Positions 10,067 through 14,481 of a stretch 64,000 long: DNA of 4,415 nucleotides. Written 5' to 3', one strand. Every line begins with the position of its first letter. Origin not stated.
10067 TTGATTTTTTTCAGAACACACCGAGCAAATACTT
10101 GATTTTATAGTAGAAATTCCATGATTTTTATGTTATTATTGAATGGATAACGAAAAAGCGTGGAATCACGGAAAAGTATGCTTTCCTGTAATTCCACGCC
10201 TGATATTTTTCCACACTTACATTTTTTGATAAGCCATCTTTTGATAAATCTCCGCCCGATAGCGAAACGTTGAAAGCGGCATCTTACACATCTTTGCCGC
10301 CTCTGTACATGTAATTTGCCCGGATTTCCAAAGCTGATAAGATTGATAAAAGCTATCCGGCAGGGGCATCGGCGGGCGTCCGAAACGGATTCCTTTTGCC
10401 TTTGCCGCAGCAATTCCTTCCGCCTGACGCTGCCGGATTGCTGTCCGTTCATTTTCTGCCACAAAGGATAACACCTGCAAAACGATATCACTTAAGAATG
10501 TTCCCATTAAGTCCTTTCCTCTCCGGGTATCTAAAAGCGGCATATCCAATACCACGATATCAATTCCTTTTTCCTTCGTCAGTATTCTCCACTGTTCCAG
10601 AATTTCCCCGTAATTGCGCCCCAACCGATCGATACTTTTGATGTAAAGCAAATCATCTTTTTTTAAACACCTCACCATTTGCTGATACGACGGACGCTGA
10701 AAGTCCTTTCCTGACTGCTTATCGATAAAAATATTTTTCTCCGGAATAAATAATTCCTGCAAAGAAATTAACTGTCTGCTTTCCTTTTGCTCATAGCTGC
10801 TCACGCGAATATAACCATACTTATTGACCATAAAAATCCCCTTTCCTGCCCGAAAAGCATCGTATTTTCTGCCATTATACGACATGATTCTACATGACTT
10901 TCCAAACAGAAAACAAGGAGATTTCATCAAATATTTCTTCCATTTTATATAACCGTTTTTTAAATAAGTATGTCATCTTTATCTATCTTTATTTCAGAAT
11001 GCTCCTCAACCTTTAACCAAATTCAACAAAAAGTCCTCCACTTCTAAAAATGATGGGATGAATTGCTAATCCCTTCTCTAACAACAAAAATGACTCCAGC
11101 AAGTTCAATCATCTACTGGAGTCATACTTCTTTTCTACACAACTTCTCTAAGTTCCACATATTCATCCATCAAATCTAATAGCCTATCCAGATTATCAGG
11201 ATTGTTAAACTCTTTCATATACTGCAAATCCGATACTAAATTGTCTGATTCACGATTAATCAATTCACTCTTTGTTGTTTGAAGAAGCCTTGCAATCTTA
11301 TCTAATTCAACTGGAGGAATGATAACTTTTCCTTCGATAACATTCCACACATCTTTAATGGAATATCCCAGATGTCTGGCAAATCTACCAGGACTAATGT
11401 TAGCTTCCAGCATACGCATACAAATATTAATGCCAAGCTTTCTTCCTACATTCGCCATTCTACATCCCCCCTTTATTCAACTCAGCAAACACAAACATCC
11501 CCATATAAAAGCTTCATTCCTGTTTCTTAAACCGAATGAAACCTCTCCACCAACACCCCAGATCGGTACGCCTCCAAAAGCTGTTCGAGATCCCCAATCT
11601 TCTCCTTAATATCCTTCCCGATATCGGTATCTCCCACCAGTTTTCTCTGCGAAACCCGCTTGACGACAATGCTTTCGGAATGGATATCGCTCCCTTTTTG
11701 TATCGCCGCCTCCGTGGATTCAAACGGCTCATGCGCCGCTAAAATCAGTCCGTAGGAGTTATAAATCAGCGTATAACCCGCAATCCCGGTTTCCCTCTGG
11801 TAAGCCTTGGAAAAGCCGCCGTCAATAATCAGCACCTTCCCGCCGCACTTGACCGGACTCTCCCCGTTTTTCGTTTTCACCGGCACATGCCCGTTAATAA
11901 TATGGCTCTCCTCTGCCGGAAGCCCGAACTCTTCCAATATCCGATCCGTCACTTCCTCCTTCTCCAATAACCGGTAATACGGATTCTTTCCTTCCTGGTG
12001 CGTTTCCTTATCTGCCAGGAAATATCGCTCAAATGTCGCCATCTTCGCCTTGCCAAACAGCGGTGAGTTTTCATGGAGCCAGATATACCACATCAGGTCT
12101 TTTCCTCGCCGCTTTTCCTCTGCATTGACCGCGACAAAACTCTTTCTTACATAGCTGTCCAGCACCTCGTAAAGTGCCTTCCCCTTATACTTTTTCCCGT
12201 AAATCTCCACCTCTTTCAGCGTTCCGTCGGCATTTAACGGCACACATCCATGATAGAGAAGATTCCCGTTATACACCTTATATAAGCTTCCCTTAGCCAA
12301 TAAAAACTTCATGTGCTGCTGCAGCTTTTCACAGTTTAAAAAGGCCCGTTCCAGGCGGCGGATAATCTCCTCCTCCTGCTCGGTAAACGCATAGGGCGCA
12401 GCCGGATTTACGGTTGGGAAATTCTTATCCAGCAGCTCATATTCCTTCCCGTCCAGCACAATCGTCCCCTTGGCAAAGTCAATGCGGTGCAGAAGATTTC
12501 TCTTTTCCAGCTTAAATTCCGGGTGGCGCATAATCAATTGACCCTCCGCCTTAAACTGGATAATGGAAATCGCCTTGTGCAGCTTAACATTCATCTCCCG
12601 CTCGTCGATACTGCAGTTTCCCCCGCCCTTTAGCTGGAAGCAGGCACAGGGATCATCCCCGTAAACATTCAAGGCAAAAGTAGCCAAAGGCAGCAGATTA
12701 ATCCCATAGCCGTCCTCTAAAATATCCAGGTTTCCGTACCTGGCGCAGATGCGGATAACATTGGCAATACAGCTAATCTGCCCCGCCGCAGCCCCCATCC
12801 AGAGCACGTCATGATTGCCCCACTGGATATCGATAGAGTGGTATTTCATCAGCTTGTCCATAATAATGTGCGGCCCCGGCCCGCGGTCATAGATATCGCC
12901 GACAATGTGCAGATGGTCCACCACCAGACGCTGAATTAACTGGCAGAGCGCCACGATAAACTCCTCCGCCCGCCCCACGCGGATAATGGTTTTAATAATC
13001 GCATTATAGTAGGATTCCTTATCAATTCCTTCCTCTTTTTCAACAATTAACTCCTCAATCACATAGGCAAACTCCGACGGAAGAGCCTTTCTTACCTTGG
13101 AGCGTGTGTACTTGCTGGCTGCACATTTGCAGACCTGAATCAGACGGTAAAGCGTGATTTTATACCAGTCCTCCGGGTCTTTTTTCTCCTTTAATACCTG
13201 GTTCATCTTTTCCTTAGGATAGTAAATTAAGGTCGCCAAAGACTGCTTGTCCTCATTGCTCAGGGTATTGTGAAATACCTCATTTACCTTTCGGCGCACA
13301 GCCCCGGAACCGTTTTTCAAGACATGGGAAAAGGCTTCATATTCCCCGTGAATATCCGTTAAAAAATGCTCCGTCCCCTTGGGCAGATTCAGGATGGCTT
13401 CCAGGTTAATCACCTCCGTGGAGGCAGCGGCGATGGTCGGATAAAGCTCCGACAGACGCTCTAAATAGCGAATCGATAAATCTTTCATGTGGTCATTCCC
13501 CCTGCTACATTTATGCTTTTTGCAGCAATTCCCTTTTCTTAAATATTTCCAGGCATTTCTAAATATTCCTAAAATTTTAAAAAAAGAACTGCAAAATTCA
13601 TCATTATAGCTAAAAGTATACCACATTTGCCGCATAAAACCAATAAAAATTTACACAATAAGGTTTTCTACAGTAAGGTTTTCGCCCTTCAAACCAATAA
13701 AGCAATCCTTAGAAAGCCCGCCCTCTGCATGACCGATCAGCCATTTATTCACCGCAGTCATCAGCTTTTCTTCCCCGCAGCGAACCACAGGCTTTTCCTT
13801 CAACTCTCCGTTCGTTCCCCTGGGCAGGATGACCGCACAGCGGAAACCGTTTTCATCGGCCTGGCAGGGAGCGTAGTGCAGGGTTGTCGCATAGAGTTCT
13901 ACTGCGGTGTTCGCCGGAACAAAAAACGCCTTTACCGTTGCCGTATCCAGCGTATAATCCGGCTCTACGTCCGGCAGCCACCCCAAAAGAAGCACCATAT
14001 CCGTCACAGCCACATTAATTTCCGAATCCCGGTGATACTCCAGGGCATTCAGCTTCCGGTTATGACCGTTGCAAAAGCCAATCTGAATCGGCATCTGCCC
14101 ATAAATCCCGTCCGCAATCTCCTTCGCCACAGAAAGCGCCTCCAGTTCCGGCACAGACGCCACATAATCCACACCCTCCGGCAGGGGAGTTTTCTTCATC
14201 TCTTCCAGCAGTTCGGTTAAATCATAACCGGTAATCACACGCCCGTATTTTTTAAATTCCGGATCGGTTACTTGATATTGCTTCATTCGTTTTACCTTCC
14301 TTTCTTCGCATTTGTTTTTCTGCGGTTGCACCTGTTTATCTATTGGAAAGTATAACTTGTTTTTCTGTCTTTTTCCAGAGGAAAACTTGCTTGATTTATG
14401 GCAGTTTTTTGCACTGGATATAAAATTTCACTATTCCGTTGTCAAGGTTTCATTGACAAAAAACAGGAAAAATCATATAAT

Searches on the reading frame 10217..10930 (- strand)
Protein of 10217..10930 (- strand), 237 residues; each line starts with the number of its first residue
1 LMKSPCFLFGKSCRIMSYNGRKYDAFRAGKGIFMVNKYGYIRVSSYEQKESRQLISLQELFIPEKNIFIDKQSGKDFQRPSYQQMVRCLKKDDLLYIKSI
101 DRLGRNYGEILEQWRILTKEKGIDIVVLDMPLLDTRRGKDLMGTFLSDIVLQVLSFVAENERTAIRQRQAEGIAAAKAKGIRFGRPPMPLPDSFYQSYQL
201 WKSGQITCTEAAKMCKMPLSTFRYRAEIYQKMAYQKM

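Call 24: search_protein_families(library=pfam, proteins=[window:10217-10930:-], max_evalue=0.00001)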
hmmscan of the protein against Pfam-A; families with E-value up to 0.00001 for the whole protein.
window:10217-10930:- (237 aa): 1 family
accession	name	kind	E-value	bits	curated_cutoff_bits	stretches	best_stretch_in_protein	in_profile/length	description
PF00239.26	Resolvase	-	4.1e-26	92.3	23.3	1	38-180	2-143/145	Resolvase, N terminal domain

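Call 38: search_protein_families(library=ncbifam, proteins=[window:10217-10831:-], max_evalue=0.001)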
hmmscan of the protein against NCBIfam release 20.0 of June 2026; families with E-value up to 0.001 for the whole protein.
window:10217-10831:- (204 aa): 3 families
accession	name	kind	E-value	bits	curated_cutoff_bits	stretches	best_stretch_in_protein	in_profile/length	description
NF041201.1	recomb_XisF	equivalog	1.3e-13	50.7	375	1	4-154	1-147/465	fdxN element excision recombinase XisF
NF009949.0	PRK13413.1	equivalog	8.6e-11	41.9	272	1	5-153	3-148/203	master DNA invertase Mpi family serine-type recombinase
NF047344.1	SCCmet_CcrA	equivalog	1.3e-05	24.5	700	1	2-141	2-140/442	cassette chromosome recombinase CcrA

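Call 53: find_homologous_proteins(query=window:10217-10831:-, max_evalue=1e-30)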
Query window:10217-10831:- (204 aa): 8000 proteins with E <= 1e-30 among 8000 candidates; the best 120 are listed.
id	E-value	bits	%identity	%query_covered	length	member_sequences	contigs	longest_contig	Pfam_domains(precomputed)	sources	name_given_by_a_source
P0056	1.4e-128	444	100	100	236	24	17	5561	PF00239.27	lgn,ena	-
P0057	7.9e-121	419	82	95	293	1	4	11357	PF00239.27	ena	-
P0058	1.6e-112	392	86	98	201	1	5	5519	PF00239.27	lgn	-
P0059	5.7e-112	390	89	97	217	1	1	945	PF00239.27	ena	-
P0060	5.9e-112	390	86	98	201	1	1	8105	PF00239.27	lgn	-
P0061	2.0e-109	382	85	98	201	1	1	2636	PF00239.27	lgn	-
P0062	2.9e-107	374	84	97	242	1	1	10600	PF00239.27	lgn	-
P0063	2.2e-105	368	82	97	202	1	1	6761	PF00239.27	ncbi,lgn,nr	ncbi:MAG: recombinase family protein [Clostridia bacterium]|nr:recombinase family protein [Clostridi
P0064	1.1e-104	366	83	97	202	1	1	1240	PF00239.27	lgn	-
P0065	1.8e-104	365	82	97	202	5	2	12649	PF00239.27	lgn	-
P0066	4.7e-104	364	82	97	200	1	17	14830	PF00239.27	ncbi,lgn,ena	-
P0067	5.8e-104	364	81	99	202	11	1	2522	PF00239.27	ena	-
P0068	1.0e-103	363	82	97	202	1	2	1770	PF00239.27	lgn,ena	-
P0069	1.1e-103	363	82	98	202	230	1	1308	PF00239.27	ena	-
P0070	1.1e-103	363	83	97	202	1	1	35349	PF00239.27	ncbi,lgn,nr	ncbi:MAG: recombinase family protein [Clostridia bacterium]|nr:recombinase family protein [Clostridi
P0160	1.6e-101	356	82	97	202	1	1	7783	PF00239.27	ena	-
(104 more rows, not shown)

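Call 54: find_encoding_contigs(protein=P0160, flank=8000, max_places=5)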
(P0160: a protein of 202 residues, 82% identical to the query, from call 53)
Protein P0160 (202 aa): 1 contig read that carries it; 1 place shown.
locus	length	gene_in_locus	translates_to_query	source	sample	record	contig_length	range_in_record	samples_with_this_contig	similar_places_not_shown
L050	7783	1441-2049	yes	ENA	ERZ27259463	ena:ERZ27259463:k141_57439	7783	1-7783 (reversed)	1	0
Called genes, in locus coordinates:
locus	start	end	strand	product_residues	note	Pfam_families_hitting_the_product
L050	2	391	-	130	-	?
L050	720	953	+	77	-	PF12728:HTH_17 (weak)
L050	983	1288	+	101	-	-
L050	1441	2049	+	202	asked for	PF00239:Resolvase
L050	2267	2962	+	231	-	PF20473:MmeI_Mtase (faint)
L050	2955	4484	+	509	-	PF02384:N6_Mtase (faint), PF07669:Eco57I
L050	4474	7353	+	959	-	PF10544:T5orf172, PF13455:MUG113, PF04851:ResIII (weak)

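Call 55: find_encoding_contigs(protein=P0056, flank=6000, max_places=10)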
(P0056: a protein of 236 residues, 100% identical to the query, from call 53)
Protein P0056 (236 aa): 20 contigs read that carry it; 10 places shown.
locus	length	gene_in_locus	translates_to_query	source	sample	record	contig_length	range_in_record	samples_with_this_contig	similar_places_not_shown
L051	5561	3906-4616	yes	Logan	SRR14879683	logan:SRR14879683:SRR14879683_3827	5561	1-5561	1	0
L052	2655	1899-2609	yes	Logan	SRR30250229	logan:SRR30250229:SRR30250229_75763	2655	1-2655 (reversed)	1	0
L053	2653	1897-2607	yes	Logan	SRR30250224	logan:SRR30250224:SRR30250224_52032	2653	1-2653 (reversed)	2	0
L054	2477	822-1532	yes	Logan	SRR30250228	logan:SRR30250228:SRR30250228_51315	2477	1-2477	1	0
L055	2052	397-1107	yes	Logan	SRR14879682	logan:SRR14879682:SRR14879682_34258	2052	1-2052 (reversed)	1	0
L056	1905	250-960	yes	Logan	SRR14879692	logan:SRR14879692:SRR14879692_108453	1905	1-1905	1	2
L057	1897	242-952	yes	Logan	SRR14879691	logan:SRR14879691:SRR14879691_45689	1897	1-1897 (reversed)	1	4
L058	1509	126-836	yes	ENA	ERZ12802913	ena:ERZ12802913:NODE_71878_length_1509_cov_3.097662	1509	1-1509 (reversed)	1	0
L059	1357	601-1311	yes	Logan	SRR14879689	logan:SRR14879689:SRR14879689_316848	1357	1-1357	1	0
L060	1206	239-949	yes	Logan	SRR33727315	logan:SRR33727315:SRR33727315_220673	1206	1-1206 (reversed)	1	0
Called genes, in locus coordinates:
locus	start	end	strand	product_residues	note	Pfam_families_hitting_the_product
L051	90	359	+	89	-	-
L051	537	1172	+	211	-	PF16161:DUF4867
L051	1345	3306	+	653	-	PF06874:FBPase_2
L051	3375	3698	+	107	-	-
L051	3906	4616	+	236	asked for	PF00239:Resolvase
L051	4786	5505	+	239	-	PF08849:BrxA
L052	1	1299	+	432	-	?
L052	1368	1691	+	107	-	-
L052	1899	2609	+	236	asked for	PF00239:Resolvase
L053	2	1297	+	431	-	?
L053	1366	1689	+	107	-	-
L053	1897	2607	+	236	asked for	PF00239:Resolvase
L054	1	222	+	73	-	?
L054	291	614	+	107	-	-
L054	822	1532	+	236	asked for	PF00239:Resolvase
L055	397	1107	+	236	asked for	PF00239:Resolvase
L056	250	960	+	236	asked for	PF00239:Resolvase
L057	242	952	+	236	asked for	PF00239:Resolvase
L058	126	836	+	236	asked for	PF00239:Resolvase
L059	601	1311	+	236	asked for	PF00239:Resolvase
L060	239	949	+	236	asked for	PF00239:Resolvase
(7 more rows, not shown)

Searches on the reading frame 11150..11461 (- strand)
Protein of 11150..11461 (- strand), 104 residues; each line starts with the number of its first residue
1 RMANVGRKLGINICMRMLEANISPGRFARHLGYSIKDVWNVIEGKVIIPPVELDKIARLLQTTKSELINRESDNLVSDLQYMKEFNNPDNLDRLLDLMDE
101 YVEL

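Call 38: search_protein_families(library=ncbifam, proteins=[window:11150-11461:-], max_evalue=0.001)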
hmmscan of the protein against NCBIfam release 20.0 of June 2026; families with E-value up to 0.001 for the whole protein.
window:11150-11461:- (104 aa): 0 families

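Call 61: search_protein_families(library=pfam, proteins=[window:11150-11461:-], max_evalue=0.01)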
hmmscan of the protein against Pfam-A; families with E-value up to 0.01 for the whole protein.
window:11150-11461:- (104 aa): 2 families
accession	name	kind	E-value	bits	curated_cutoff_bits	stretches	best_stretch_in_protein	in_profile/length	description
PF13560.12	HTH_31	-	0.00096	19.9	27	1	18-66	11-60/64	Helix-turn-helix domain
PF13443.12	HTH_26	-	0.0043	17.7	22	1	15-72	4-62/63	Cro/C1-type HTH DNA-binding domain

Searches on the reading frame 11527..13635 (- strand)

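Call 24: search_protein_families(library=pfam, proteins=[window:11527-13635:-], max_evalue=0.00001)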
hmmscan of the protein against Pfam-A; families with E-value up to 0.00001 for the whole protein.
window:11527-13635:- (702 aa): 1 family
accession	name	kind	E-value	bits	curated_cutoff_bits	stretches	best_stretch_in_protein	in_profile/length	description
PF06874.16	FBPase_2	-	0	1046.5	27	1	56-691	1-638/639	Firmicute fructose-1,6-bisphosphatase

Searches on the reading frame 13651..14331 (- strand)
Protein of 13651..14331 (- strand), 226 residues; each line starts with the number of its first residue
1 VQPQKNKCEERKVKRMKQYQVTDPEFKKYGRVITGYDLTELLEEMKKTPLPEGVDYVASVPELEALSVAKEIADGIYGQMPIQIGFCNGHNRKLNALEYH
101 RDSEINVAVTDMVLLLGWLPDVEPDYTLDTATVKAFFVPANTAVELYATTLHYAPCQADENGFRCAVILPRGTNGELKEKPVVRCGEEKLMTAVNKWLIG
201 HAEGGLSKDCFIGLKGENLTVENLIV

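Call 24: search_protein_families(library=pfam, proteins=[window:13651-14331:-], max_evalue=0.00001)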
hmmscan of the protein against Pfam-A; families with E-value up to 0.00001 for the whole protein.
window:13651-14331:- (226 aa): 1 family
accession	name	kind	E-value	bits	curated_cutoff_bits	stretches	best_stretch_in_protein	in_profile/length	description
PF16161.11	DUF4867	-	2.7e-87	291.9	28.7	1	19-219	2-201/201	Domain of unknown function (DUF4867)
